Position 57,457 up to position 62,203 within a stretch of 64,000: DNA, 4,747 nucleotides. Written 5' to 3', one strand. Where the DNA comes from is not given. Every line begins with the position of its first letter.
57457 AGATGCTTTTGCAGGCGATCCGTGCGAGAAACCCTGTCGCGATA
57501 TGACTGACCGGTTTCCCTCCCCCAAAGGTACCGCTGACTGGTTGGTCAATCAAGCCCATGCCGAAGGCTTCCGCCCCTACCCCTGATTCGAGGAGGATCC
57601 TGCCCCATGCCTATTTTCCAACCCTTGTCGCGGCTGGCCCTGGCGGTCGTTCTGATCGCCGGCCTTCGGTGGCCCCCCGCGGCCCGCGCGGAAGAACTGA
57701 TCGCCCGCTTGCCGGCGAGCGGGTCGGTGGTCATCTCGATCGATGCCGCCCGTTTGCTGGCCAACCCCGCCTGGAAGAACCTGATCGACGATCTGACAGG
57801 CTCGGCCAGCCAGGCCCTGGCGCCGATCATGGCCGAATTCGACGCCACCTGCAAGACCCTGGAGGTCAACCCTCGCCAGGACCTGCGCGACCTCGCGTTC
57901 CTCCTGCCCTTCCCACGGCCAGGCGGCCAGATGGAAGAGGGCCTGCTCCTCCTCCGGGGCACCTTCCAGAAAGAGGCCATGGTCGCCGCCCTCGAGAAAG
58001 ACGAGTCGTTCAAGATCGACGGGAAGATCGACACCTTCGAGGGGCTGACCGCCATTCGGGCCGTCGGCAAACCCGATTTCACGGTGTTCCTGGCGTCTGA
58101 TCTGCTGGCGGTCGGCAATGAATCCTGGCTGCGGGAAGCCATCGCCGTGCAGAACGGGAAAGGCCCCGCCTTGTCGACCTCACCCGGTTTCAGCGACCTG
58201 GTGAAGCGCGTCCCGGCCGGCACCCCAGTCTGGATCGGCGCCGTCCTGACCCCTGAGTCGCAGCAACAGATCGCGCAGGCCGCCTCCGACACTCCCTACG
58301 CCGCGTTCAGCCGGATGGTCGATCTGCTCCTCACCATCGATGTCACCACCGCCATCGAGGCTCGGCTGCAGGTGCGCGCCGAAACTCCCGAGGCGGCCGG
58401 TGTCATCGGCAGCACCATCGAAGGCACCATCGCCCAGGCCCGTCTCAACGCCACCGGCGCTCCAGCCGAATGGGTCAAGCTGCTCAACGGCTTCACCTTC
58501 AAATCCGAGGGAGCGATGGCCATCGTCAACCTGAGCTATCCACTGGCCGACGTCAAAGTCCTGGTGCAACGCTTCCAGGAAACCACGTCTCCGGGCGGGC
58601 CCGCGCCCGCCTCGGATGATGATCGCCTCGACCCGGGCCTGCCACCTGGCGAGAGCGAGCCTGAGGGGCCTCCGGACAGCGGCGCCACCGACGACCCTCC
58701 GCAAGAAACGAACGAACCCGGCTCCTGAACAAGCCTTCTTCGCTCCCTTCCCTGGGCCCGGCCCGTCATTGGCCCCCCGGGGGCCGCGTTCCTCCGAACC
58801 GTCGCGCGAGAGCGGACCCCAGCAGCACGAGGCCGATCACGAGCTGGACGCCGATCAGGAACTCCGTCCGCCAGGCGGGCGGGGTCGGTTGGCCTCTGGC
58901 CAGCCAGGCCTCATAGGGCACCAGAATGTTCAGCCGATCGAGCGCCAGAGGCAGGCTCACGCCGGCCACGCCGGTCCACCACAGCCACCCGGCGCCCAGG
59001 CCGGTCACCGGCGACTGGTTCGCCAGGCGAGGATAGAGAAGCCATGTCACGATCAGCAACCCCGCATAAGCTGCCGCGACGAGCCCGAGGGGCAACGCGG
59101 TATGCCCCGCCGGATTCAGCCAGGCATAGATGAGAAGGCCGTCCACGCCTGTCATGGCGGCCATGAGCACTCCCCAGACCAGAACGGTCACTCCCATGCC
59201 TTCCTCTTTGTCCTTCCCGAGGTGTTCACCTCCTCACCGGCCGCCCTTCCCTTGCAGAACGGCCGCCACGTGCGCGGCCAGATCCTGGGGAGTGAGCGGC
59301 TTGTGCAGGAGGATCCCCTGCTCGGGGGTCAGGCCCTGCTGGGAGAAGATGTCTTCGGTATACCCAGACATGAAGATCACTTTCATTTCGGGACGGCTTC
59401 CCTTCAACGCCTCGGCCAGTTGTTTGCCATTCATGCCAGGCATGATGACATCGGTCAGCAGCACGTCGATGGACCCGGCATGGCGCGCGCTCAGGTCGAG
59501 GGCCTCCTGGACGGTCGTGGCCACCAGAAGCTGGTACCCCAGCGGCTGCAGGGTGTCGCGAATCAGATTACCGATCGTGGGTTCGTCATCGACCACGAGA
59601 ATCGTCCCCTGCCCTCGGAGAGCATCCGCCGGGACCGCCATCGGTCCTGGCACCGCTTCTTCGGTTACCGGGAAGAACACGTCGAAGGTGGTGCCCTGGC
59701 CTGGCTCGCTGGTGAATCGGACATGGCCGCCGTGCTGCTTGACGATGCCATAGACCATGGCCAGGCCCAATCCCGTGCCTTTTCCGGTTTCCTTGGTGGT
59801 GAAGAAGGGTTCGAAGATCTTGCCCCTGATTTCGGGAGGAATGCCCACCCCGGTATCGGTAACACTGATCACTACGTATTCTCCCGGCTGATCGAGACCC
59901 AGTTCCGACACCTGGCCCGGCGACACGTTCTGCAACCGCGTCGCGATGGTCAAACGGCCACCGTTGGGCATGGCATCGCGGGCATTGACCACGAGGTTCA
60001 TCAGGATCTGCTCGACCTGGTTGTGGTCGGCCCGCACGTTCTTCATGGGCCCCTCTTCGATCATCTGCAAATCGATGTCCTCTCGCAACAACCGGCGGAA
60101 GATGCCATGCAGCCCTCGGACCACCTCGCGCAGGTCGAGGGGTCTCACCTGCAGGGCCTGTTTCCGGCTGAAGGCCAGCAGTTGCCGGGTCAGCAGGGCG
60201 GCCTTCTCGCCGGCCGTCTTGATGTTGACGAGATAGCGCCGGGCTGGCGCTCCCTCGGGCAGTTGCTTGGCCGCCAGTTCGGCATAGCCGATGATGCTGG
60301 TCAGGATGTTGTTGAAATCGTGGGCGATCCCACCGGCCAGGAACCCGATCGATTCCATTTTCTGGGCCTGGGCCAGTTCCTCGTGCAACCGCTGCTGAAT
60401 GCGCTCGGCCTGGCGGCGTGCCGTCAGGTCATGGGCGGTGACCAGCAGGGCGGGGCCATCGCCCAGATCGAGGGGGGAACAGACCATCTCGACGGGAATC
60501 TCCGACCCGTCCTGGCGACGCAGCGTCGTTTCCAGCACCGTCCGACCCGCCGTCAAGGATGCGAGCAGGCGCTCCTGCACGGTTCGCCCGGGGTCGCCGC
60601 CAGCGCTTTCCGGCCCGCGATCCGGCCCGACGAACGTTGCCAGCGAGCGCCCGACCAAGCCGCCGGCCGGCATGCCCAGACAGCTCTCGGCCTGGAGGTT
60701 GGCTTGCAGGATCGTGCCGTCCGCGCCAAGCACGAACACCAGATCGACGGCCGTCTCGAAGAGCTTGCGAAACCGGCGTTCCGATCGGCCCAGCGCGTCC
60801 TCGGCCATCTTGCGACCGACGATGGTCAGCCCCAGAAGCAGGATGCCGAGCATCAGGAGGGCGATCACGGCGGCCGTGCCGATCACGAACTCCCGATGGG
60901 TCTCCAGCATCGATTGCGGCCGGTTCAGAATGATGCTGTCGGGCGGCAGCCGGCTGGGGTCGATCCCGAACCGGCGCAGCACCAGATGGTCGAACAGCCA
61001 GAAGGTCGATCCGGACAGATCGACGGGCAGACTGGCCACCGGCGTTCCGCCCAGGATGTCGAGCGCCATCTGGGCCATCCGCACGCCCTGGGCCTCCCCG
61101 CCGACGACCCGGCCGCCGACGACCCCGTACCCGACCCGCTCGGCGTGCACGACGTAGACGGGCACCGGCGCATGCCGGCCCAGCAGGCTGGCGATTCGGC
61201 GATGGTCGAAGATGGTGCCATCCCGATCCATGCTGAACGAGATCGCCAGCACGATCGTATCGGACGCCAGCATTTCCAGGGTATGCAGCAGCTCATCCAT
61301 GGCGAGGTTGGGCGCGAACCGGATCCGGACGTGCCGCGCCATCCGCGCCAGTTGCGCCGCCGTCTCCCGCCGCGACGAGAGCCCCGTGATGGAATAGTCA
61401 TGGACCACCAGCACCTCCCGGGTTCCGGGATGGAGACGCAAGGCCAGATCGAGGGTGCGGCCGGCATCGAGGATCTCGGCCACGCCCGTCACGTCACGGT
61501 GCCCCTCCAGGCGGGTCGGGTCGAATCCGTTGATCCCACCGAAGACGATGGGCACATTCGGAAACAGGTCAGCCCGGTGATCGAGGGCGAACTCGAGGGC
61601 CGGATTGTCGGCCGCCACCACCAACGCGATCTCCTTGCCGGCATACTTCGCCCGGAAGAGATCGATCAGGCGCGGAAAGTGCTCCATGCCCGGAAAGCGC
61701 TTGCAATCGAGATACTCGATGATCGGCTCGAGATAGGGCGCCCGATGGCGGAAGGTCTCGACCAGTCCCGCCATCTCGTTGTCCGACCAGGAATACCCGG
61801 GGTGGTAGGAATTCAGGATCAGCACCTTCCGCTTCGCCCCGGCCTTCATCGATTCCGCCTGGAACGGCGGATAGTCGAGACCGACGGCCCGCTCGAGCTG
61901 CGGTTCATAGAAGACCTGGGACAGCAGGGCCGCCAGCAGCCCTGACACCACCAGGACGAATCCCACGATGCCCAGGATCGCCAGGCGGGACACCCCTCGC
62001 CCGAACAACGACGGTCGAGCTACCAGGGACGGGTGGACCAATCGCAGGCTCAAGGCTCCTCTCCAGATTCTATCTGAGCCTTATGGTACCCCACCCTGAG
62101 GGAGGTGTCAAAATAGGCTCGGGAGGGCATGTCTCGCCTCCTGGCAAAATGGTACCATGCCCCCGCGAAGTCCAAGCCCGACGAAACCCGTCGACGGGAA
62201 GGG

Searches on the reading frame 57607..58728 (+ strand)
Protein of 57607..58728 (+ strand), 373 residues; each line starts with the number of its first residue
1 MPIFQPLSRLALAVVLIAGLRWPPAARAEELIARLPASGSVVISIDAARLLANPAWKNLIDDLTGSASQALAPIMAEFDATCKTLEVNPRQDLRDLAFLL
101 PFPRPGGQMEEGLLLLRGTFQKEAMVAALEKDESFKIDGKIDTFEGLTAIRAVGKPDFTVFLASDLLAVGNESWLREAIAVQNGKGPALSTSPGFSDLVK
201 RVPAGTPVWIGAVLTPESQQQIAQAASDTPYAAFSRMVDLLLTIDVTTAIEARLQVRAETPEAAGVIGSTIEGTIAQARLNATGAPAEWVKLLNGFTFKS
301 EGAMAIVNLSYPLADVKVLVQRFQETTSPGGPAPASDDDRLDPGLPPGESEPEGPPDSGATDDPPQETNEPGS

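Call 17: search_protein_families(library=pfam, proteins=[window:57607-58728:+], max_evalue=0.001)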
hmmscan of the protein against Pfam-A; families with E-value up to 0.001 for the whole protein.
window:57607-58728:+ (373 aa): 0 families

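Call 36: search_protein_families(library=ncbifam, proteins=[window:57607-58728:+], max_evalue=0.1)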
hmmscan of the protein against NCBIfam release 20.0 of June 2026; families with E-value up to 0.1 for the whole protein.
window:57607-58728:+ (373 aa): 0 families

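Call 62: find_related_loci(query=window:57607-58728:+, collection=metagenome_contigs, flank=10000)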
Query window:57607-58728:+ (373 aa) in metagenome_contigs; peptide patterns used: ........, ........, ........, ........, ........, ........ (x = any residue, [..] = any of these).
179 stretches matched a pattern, but none encodes a relative of the query by tblastn (E <= 1e-3).

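Call 77: search_protein_families(library=phrogs, proteins=[window:57607-58728:+], max_evalue=0.01)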
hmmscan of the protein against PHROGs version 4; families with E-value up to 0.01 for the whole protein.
window:57607-58728:+ (373 aa): 0 families

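Call 86: find_homologous_proteins(query=window:57607-58728:+, max_evalue=0.001)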
Query window:57607-58728:+ (373 aa): 2 proteins with E <= 0.001 among 8000 candidates.
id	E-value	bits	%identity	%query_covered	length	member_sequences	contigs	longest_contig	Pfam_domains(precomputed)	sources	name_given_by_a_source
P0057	9.2e-238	807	100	100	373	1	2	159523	-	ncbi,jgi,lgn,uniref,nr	ncbi:MAG: hypothetical protein OZSIB_0075 [Candidatus Ozemobacter sibiricus]|jgi:hypothetical protei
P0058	6.8e-133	462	65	96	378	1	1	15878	-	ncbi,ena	-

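Call 87: find_encoding_contigs(protein=P0058, flank=10000, max_places=3)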
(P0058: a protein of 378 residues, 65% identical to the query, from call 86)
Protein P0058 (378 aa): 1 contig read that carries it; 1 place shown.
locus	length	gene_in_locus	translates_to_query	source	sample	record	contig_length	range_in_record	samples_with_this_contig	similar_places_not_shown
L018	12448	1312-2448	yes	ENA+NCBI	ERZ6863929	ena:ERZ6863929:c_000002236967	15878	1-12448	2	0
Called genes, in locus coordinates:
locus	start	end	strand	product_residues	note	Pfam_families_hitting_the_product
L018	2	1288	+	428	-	?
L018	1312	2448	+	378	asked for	-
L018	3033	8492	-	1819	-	PF00112:Peptidase_C1, PF25788:Ig_Rha78A_N (faint), PF16655:PhoD_N (faint), PF25059:FN3_DSCAM-DSCAML_C (faint), PF25077:DUF7800 (faint), PF16656:Pur_ac_phosph_N, PF00041:fn3 (weak), PF16656:Pur_ac_phosph_N, +2 more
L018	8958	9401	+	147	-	PF02082:Rrf2, PF03444:WHD_HrcA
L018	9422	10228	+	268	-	PF00037:Fer4 (weak), PF12837:Fer4_6 (weak), PF12838:Fer4_7 (faint), PF13237:Fer4_10 (weak), PF14697:Fer4_21 (weak), PF13187:Fer4_9 (weak), PF27217:AF_0155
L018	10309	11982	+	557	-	PF03063:Prismane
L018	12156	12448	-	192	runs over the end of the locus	PF02659:Mntp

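Call 88: find_encoding_contigs(protein=P0057, flank=10000, max_places=4)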
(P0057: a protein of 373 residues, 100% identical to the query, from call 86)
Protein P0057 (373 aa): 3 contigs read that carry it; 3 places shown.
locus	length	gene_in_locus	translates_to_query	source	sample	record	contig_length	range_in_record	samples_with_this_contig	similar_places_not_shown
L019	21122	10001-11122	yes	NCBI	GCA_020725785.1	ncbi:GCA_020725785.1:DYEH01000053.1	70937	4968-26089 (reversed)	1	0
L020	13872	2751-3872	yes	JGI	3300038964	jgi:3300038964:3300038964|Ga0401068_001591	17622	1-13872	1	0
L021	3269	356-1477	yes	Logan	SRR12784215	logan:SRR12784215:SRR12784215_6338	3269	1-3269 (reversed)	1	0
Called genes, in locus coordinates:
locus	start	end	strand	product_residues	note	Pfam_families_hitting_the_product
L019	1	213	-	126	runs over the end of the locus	-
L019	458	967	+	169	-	-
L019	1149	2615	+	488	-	PF13529:Peptidase_C39_2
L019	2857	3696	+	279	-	-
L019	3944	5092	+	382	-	PF01262:AlaDh_PNT_C (weak), PF01488:Shikimate_DH, PF02254:TrkA_N (weak), PF03435:Sacchrp_dh_NADP, PF13460:NAD_binding_10 (faint), PF16653:Sacchrp_dh_C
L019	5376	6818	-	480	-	-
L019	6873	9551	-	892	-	-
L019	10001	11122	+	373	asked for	-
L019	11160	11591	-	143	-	-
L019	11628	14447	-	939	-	PF00989:PAS, PF08448:PAS_4, PF13426:PAS_9, PF00512:HisKA, PF02518:HATPase_c, PF00072:Response_reg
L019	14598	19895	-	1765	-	PF00112:Peptidase_C1, PF25059:FN3_DSCAM-DSCAML_C (faint), PF25077:DUF7800 (faint), PF16655:PhoD_N (faint), PF23376:Fn3_VIN3 (faint), PF16656:Pur_ac_phosph_N (weak), PF00041:fn3 (weak), PF16656:Pur_ac_phosph_N, +3 more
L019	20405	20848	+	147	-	PF02082:Rrf2, PF03444:WHD_HrcA (weak)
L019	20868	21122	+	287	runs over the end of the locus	PF00037:Fer4 (weak), PF12837:Fer4_6 (weak), PF12838:Fer4_7 (faint), PF13237:Fer4_10 (weak), PF14697:Fer4_21 (weak), PF13187:Fer4_9 (faint), PF27217:AF_0155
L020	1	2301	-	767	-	?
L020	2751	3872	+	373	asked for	-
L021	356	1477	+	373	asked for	-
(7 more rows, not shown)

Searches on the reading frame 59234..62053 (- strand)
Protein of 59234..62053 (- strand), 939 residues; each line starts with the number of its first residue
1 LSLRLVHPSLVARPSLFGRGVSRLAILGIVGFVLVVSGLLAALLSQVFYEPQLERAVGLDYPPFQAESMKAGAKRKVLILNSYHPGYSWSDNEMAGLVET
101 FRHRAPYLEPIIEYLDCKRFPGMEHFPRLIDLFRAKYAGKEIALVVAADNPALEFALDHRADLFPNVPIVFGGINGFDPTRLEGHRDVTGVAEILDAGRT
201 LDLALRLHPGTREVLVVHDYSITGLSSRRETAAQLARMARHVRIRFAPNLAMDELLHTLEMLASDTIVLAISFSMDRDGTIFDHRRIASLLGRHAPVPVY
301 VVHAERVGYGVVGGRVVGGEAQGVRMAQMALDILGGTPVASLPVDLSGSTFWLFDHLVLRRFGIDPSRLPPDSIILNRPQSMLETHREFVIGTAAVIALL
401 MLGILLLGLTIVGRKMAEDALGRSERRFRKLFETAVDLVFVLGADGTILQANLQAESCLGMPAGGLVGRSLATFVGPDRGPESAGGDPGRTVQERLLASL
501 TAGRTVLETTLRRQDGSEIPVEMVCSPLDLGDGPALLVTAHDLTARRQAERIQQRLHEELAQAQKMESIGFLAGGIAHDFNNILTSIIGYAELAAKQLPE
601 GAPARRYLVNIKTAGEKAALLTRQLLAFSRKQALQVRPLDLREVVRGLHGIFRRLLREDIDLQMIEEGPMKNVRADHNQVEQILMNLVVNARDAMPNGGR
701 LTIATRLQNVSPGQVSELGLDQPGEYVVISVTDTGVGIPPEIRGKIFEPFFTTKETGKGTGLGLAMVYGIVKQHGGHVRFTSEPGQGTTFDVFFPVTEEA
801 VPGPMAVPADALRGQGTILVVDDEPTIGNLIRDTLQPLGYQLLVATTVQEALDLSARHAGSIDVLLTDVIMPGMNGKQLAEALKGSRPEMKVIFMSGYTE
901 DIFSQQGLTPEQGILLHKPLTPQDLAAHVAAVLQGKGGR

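Call 17: search_protein_families(library=pfam, proteins=[window:59234-62053:-], max_evalue=0.001)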
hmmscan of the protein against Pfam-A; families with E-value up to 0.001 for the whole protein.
window:59234-62053:- (939 aa): 8 families
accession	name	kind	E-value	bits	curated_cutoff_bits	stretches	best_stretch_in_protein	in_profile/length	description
PF02518.31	HATPase_c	-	2.6e-27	95.9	26.4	1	676-797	2-110/111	Histidine kinase-, DNA gyrase B-, and HSP90-like ATPase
PF00072.30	Response_reg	-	1.7e-18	67.2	30.2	1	818-929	1-110/111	Response regulator receiver domain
PF08448.16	PAS_4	-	3.8e-11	43.6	23.1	1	432-548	1-110/110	PAS fold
PF13426.13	PAS_9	-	1.4e-10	41.8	27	1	439-545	4-103/103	PAS domain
PF00512.31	HisKA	-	1.2e-09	38.5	26.9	1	572-633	5-65/66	His Kinase A (phospho-acceptor) domain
PF00989.32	PAS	-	9.7e-09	35.7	22.6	1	427-542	2-112/113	PAS fold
PF04392.18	ABC_sub_bind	-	5.9e-05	22.9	25.9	1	142-347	61-262/293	ABC transporter substrate binding protein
PF13188.13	PAS_8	-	0.00095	19.4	21.8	0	426-462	1-37/65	PAS domain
